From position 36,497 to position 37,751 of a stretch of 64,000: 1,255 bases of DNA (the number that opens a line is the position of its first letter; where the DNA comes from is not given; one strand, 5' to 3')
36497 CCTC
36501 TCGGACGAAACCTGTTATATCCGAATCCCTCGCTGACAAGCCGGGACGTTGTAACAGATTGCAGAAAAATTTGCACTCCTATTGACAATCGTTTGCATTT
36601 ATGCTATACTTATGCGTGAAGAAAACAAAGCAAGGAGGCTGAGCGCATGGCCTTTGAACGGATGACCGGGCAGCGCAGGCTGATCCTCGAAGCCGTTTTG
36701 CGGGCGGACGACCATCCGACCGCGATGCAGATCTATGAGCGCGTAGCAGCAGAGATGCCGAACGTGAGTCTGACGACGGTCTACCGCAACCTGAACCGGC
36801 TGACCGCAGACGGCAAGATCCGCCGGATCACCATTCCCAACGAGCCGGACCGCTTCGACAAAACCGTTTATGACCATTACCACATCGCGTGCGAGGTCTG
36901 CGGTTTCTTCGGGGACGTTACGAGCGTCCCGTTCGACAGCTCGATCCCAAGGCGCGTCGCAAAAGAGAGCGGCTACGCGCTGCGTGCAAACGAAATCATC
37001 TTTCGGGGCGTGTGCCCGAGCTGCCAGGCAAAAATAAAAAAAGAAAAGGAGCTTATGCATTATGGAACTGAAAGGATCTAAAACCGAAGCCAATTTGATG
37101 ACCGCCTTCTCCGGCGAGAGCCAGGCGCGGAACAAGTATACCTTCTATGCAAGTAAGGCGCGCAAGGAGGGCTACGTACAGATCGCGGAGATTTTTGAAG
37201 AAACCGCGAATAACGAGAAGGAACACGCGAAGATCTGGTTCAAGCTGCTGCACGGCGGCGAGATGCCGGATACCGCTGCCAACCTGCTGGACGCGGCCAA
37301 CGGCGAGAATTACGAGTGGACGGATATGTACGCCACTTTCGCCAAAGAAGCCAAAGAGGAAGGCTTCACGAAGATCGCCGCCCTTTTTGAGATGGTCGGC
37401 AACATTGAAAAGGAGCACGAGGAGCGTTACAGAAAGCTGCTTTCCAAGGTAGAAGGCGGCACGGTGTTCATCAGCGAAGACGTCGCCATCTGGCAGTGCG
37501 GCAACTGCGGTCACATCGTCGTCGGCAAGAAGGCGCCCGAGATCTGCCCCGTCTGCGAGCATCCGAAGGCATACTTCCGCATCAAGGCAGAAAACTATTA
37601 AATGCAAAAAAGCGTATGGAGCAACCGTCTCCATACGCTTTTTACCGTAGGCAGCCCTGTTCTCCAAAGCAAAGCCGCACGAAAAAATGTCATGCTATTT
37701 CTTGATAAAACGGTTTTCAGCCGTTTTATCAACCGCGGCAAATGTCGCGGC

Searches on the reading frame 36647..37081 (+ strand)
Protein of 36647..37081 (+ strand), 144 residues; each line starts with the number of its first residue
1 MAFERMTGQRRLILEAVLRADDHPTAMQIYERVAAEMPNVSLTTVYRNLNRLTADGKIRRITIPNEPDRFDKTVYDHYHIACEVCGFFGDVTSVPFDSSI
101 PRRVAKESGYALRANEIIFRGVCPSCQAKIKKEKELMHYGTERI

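Call 18: search_protein_families(library=pfam, proteins=[window:36647-37081:+])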
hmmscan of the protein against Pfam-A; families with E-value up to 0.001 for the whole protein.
window:36647-37081:+ (144 aa): 1 family
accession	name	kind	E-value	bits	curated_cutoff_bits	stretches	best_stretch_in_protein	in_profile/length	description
PF01475.25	FUR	-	4.5e-20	72.5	23.1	1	5-115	5-116/121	Ferric uptake regulator family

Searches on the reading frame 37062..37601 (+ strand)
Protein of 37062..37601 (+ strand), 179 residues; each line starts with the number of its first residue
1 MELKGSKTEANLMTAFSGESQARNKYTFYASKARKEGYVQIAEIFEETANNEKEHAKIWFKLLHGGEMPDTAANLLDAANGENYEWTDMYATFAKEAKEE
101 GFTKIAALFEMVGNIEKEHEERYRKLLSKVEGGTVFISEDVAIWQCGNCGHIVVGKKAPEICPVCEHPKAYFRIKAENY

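Call 18: search_protein_families(library=pfam, proteins=[window:37062-37601:+])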
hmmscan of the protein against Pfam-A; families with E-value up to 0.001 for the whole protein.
window:37062-37601:+ (179 aa): 4 families
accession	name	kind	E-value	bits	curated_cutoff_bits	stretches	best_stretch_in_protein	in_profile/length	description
PF02915.23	Rubrerythrin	-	2.6e-27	96.3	22.8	1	11-127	2-137/137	Rubrerythrin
PF21349.2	RUBY_RBDX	-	8.4e-13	48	26.5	1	144-172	1-29/30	Rubrerythrin, rubredoxin-like domain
PF23458.2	DUF7130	-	6.1e-05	23.3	35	1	128-175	39-86/89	Domain of unknown function (DUF7130)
PF00210.30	Ferritin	-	0.00014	22.2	24.5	0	11-130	3-139/142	Ferritin-like domain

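Call 23: find_encoding_contigs(protein=window:37062-37601:+, flank=10000, max_places=10)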
Protein window:37062-37601:+ (179 aa): 24 contigs read that carry it; 9 places shown.
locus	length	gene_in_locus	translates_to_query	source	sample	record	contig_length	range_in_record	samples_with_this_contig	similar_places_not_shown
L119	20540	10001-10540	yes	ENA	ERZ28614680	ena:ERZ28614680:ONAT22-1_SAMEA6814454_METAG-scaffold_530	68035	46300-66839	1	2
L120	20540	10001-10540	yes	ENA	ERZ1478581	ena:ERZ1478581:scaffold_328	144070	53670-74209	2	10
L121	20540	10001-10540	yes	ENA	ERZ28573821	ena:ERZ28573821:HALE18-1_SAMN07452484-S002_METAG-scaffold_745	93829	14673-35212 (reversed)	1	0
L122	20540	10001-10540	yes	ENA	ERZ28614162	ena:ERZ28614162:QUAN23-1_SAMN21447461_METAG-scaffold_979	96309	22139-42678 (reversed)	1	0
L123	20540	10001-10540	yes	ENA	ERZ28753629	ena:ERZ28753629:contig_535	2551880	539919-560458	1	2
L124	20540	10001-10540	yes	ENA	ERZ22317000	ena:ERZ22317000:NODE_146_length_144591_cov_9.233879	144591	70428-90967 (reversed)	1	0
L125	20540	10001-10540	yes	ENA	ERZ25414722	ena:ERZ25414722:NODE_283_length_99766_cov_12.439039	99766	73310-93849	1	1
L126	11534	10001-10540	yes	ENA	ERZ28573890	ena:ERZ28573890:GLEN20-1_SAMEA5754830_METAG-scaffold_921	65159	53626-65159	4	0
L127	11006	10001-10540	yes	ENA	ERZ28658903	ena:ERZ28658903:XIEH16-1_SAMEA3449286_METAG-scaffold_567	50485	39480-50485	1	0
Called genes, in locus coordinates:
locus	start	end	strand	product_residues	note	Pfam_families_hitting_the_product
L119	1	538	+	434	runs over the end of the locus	PF00089:Trypsin, PF13365:Trypsin_2, PF13180:PDZ_2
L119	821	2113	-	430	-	PF00275:EPSP_synthase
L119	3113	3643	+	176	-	PF13365:Trypsin_2 (weak)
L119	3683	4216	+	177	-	PF20251:Big_14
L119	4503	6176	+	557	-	PF00753:Lactamase_B, PF12706:Lactamase_B_2, PF22505:RNase_J_b_CASP, PF07521:RMMBL, PF17770:RNase_J_C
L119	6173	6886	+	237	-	PF00106:adh_short, PF01370:Epimerase (weak), PF08659:KR, PF13561:adh_short_C2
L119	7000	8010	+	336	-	PF01408:GFO_IDH_MocA, PF02894:GFO_IDH_MocA_C (weak), PF22725:GFO_IDH_MocA_C3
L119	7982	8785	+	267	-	PF01636:APH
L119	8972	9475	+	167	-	PF13302:Acetyltransf_3, PF00583:Acetyltransf_1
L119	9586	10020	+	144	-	PF01475:FUR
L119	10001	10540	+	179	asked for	PF02915:Rubrerythrin, PF21349:RUBY_RBDX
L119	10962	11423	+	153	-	PF09347:DUF1989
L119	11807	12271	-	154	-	-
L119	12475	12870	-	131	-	PF01842:ACT, PF13291:ACT_4 (faint), PF13840:ACT_7 (faint), PF19571:ACT_8, PF22629:ACT_AHAS_ss (faint), PF01842:ACT (weak)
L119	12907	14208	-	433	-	PF00501:AMP-binding, PF14535:AMP-binding_C_2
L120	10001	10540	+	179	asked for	PF02915:Rubrerythrin, PF21349:RUBY_RBDX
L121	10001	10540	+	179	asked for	PF02915:Rubrerythrin, PF21349:RUBY_RBDX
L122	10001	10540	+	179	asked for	PF02915:Rubrerythrin, PF21349:RUBY_RBDX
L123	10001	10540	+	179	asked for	PF02915:Rubrerythrin, PF21349:RUBY_RBDX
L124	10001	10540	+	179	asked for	PF02915:Rubrerythrin, PF21349:RUBY_RBDX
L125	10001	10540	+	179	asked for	PF02915:Rubrerythrin, PF21349:RUBY_RBDX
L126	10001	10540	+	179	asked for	PF02915:Rubrerythrin, PF21349:RUBY_RBDX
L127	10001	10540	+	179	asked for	PF02915:Rubrerythrin, PF21349:RUBY_RBDX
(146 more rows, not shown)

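Call 25: find_homologous_proteins(query=window:37062-37601:+, max_evalue=1e-40)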
Query window:37062-37601:+ (179 aa): 8000 proteins with E <= 1e-40 among 8000 candidates; the best 120 are listed.
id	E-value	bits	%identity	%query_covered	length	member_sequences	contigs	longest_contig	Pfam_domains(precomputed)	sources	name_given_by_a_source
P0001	6.9e-119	412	-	-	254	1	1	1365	PF02915.24,PF21349.3,PF23458.3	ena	-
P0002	6.6e-115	399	99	100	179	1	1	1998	PF02915.24,PF21349.3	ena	-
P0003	1.5e-114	398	99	100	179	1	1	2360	PF02915.24,PF21349.3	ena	-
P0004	1.4e-113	395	97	100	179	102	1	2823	PF02915.24,PF21349.3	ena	-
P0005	4.5e-111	387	93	100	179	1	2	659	PF02915.24,PF21349.3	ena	-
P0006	3.2e-109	381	92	100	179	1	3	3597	PF02915.24,PF21349.3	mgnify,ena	mgnify:FL=1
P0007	5.6e-109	380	93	100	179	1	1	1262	PF02915.24,PF21349.3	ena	-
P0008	8.6e-103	360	88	100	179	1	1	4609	PF02915.24,PF21349.3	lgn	-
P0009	7.0e-101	353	87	100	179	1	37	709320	PF02915.24,PF21349.3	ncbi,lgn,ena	-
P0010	8.6e-101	353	88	100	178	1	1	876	PF02915.24,PF21349.3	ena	-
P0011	1.3e-100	353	87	100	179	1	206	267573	PF02915.24,PF21349.3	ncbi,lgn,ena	-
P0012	1.7e-100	352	86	100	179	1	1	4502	PF02915.24,PF21349.3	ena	-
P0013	2.2e-100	352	87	100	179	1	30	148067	PF02915.24,PF21349.3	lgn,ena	-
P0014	2.6e-100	352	86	100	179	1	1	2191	PF02915.24,PF21349.3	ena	-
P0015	2.9e-100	351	86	100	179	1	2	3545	PF02915.24,PF21349.3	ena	-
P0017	4.1e-100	351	86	100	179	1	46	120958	PF02915.24,PF21349.3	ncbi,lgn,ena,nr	ncbi:MAG: rubrerythrin family protein [Clostridiales bacterium]|nr:MAG: rubrerythrin family protein 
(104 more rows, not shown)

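Call 26: find_encoding_contigs(protein=P0009, flank=10000, max_places=2)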
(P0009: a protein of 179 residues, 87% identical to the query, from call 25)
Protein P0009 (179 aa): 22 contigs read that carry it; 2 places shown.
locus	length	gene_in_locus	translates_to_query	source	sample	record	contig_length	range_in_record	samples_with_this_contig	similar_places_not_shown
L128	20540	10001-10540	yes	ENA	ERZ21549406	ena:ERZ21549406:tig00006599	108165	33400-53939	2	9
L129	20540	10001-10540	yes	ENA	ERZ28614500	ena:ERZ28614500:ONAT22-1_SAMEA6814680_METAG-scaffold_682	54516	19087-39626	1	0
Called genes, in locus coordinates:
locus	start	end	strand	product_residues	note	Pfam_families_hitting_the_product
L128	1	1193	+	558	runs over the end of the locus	PF12837:Fer4_6 (faint), PF12838:Fer4_7 (weak), PF13237:Fer4_10 (weak), PF14697:Fer4_21, PF00037:Fer4 (weak), PF02906:Fe_hyd_lg_C, PF04060:FeS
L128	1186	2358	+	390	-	PF07228:SpoIIE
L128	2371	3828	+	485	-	PF12838:Fer4_7, PF13187:Fer4_9 (weak), PF00037:Fer4, PF12797:Fer4_2 (weak), PF12837:Fer4_6 (weak), PF13237:Fer4_10, PF00037:Fer4, PF02906:Fe_hyd_lg_C, +7 more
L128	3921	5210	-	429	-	PF00275:EPSP_synthase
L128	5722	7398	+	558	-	PF00753:Lactamase_B, PF12706:Lactamase_B_2, PF22505:RNase_J_b_CASP, PF07521:RMMBL, PF17770:RNase_J_C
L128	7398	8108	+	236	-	PF00106:adh_short, PF01370:Epimerase, PF08659:KR, PF13561:adh_short_C2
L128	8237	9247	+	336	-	PF01408:GFO_IDH_MocA, PF02894:GFO_IDH_MocA_C, PF22725:GFO_IDH_MocA_C3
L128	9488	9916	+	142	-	PF01475:FUR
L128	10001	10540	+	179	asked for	PF02915:Rubrerythrin, PF21349:RUBY_RBDX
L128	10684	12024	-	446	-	PF16403:Bact_surface_Ig-like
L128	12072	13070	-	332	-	PF16403:Bact_surface_Ig-like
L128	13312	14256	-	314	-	PF01408:GFO_IDH_MocA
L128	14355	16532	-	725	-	PF07228:SpoIIE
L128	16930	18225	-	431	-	PF07690:MFS_1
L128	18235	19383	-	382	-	PF05636:HIGH_NTase1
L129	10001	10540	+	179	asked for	PF02915:Rubrerythrin, PF21349:RUBY_RBDX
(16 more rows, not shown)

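Call 27: find_encoding_contigs(protein=P0011, flank=10000, max_places=2)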
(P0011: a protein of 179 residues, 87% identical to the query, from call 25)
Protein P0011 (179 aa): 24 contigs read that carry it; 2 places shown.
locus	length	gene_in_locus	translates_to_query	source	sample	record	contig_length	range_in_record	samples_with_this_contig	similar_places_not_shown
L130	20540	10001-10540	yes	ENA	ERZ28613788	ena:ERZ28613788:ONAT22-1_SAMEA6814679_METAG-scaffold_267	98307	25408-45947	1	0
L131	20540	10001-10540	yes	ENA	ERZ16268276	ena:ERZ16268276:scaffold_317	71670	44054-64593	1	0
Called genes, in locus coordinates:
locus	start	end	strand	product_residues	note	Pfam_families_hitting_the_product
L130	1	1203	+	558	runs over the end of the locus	PF12837:Fer4_6 (faint), PF12838:Fer4_7 (weak), PF13237:Fer4_10 (weak), PF14697:Fer4_21, PF00037:Fer4 (weak), PF02906:Fe_hyd_lg_C, PF04060:FeS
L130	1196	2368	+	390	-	PF07228:SpoIIE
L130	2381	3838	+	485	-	PF12838:Fer4_7, PF13187:Fer4_9 (weak), PF00037:Fer4, PF12797:Fer4_2 (weak), PF12837:Fer4_6 (weak), PF13237:Fer4_10, PF00037:Fer4, PF02906:Fe_hyd_lg_C, +7 more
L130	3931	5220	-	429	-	PF00275:EPSP_synthase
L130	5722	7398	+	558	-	PF00753:Lactamase_B, PF12706:Lactamase_B_2, PF22505:RNase_J_b_CASP, PF07521:RMMBL, PF17770:RNase_J_C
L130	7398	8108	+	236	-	PF00106:adh_short, PF01370:Epimerase, PF08659:KR, PF13561:adh_short_C2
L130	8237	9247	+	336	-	PF01408:GFO_IDH_MocA, PF02894:GFO_IDH_MocA_C, PF22725:GFO_IDH_MocA_C3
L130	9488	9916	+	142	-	PF01475:FUR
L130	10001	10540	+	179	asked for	PF02915:Rubrerythrin, PF21349:RUBY_RBDX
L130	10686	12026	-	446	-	PF16403:Bact_surface_Ig-like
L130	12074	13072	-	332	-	PF16403:Bact_surface_Ig-like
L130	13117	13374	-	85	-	-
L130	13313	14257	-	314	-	PF01408:GFO_IDH_MocA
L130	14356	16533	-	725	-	PF07228:SpoIIE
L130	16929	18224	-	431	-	PF07690:MFS_1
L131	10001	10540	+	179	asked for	PF02915:Rubrerythrin, PF21349:RUBY_RBDX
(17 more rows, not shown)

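Call 28: find_encoding_contigs(protein=P0017, flank=10000, max_places=2)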
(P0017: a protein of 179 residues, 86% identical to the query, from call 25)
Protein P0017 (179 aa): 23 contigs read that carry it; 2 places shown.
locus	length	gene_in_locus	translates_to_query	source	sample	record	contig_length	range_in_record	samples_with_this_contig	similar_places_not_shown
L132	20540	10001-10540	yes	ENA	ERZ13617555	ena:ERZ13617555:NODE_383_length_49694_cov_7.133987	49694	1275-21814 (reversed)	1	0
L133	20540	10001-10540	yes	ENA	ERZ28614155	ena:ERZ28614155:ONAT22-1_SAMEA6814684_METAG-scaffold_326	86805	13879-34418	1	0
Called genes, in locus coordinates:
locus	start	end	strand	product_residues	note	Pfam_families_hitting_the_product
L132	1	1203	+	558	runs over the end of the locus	PF12837:Fer4_6 (faint), PF12838:Fer4_7 (weak), PF13237:Fer4_10 (weak), PF14697:Fer4_21, PF00037:Fer4 (weak), PF02906:Fe_hyd_lg_C, PF04060:FeS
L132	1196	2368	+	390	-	PF07228:SpoIIE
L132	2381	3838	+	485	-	PF12838:Fer4_7, PF13187:Fer4_9 (weak), PF00037:Fer4, PF12797:Fer4_2 (weak), PF12837:Fer4_6 (weak), PF13237:Fer4_10, PF00037:Fer4, PF02906:Fe_hyd_lg_C, +7 more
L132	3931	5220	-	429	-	PF00275:EPSP_synthase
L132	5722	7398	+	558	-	PF00753:Lactamase_B, PF12706:Lactamase_B_2, PF22505:RNase_J_b_CASP, PF07521:RMMBL, PF17770:RNase_J_C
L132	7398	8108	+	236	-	PF00106:adh_short, PF01370:Epimerase (weak), PF08659:KR, PF13561:adh_short_C2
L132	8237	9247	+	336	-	PF01408:GFO_IDH_MocA, PF02894:GFO_IDH_MocA_C, PF22725:GFO_IDH_MocA_C3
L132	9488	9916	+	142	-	PF01475:FUR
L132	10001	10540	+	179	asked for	PF02915:Rubrerythrin, PF21349:RUBY_RBDX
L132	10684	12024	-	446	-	PF16403:Bact_surface_Ig-like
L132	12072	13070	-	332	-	PF16403:Bact_surface_Ig-like (weak)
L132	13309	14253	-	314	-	PF01408:GFO_IDH_MocA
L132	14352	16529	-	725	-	PF07228:SpoIIE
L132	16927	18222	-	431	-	PF07690:MFS_1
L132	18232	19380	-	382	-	PF05636:HIGH_NTase1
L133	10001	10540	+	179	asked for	PF02915:Rubrerythrin, PF21349:RUBY_RBDX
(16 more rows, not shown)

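Call 62: find_encoding_contigs(protein=P0006, flank=4000, max_places=3)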
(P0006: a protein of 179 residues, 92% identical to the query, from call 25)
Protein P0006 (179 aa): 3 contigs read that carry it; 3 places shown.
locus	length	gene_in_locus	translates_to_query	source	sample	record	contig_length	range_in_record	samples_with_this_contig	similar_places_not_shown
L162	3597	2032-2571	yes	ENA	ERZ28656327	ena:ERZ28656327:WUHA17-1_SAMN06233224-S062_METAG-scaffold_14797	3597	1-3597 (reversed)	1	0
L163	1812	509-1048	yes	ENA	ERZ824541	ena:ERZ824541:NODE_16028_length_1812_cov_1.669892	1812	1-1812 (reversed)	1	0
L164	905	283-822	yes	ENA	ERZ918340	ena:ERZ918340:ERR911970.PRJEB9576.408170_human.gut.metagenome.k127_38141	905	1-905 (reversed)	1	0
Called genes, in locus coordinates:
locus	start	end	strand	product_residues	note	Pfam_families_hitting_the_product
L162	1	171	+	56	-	?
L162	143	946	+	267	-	PF01636:APH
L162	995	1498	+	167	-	PF13302:Acetyltransf_3, PF00583:Acetyltransf_1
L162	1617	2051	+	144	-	PF01475:FUR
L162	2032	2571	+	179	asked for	PF02915:Rubrerythrin, PF21349:RUBY_RBDX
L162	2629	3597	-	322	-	?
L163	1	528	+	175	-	?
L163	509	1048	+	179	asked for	PF02915:Rubrerythrin, PF21349:RUBY_RBDX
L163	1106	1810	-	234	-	?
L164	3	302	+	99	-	?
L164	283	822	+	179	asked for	PF02915:Rubrerythrin, PF21349:RUBY_RBDX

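Call 63: find_encoding_contigs(protein=P0004, flank=4000, max_places=3)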
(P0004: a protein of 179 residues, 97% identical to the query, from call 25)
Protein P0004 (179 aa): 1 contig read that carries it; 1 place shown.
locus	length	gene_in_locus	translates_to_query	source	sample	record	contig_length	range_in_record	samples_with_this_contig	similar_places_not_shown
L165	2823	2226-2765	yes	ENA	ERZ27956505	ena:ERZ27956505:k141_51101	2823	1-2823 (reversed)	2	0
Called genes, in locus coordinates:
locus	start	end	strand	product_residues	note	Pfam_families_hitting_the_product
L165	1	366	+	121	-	?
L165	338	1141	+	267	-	PF01636:APH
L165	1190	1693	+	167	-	PF13302:Acetyltransf_3, PF00583:Acetyltransf_1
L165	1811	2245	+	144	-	PF01475:FUR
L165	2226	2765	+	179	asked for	PF02915:Rubrerythrin, PF21349:RUBY_RBDX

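Call 66: list_cluster_members(proteins=[P0004, P0007, P0008])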
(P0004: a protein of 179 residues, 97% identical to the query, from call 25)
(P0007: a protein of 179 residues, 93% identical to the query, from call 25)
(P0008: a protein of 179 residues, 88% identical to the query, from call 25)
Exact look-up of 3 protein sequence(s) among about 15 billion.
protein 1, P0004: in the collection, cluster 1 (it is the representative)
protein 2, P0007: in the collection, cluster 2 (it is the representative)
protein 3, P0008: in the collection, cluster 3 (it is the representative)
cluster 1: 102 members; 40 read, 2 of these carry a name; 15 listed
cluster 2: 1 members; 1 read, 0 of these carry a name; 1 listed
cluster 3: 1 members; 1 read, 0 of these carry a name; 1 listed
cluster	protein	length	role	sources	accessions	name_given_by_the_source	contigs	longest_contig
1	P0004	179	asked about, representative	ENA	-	-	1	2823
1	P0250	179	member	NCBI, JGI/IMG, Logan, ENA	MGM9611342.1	MAG: rubrerythrin [Candidatus Woodwardiibium sp.] | rubrerythrin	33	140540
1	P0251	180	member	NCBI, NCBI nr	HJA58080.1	MAG TPA: rubrerythrin family protein [Firmicutes bacterium] | rubrerythrin family protein [Bacillota bacterium]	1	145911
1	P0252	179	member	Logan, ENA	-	-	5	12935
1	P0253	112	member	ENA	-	-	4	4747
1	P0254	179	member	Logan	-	-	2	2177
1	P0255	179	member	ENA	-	-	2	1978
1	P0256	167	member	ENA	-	-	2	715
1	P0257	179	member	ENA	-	-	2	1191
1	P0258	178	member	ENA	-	-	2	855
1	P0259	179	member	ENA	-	-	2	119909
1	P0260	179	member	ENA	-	-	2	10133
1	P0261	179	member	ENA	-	-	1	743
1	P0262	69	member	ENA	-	-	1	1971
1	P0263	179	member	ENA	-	-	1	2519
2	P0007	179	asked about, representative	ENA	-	-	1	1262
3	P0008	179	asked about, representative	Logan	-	-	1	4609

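Call 69: find_encoding_contigs(protein=P0250, flank=10000, max_places=4)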
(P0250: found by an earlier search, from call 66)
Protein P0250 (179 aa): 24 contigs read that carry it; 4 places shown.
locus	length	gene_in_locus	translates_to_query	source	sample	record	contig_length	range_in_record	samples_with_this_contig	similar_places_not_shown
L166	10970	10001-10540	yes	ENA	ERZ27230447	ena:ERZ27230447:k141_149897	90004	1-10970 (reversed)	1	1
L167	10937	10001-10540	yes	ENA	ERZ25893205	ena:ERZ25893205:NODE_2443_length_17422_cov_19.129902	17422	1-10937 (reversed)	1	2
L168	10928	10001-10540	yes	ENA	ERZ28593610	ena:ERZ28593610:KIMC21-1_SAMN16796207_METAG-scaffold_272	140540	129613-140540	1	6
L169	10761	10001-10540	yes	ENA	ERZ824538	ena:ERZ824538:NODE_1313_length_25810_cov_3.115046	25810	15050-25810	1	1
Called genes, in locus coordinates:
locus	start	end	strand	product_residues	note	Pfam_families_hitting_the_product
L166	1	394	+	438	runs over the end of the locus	PF00089:Trypsin, PF13365:Trypsin_2, PF13180:PDZ_2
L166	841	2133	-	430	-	PF00275:EPSP_synthase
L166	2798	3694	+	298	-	PF00089:Trypsin (weak), PF13365:Trypsin_2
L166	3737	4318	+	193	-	PF20251:Big_14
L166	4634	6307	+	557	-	PF00753:Lactamase_B, PF12706:Lactamase_B_2, PF22505:RNase_J_b_CASP, PF07521:RMMBL, PF17770:RNase_J_C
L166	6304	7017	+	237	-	PF00106:adh_short, PF01370:Epimerase (weak), PF08659:KR, PF13561:adh_short_C2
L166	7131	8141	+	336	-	PF01408:GFO_IDH_MocA, PF03435:Sacchrp_dh_NADP (weak), PF02894:GFO_IDH_MocA_C, PF22725:GFO_IDH_MocA_C3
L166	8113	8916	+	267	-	PF01636:APH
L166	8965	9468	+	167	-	PF13302:Acetyltransf_3, PF00583:Acetyltransf_1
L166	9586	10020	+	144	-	PF01475:FUR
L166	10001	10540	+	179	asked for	PF02915:Rubrerythrin, PF21349:RUBY_RBDX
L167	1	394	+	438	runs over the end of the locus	PF00089:Trypsin, PF13365:Trypsin_2, PF13180:PDZ_2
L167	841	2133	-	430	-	PF00275:EPSP_synthase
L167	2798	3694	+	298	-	PF00089:Trypsin (weak), PF13365:Trypsin_2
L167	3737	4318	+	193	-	PF20251:Big_14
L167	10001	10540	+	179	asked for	PF02915:Rubrerythrin, PF21349:RUBY_RBDX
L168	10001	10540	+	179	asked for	PF02915:Rubrerythrin, PF21349:RUBY_RBDX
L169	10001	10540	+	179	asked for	PF02915:Rubrerythrin, PF21349:RUBY_RBDX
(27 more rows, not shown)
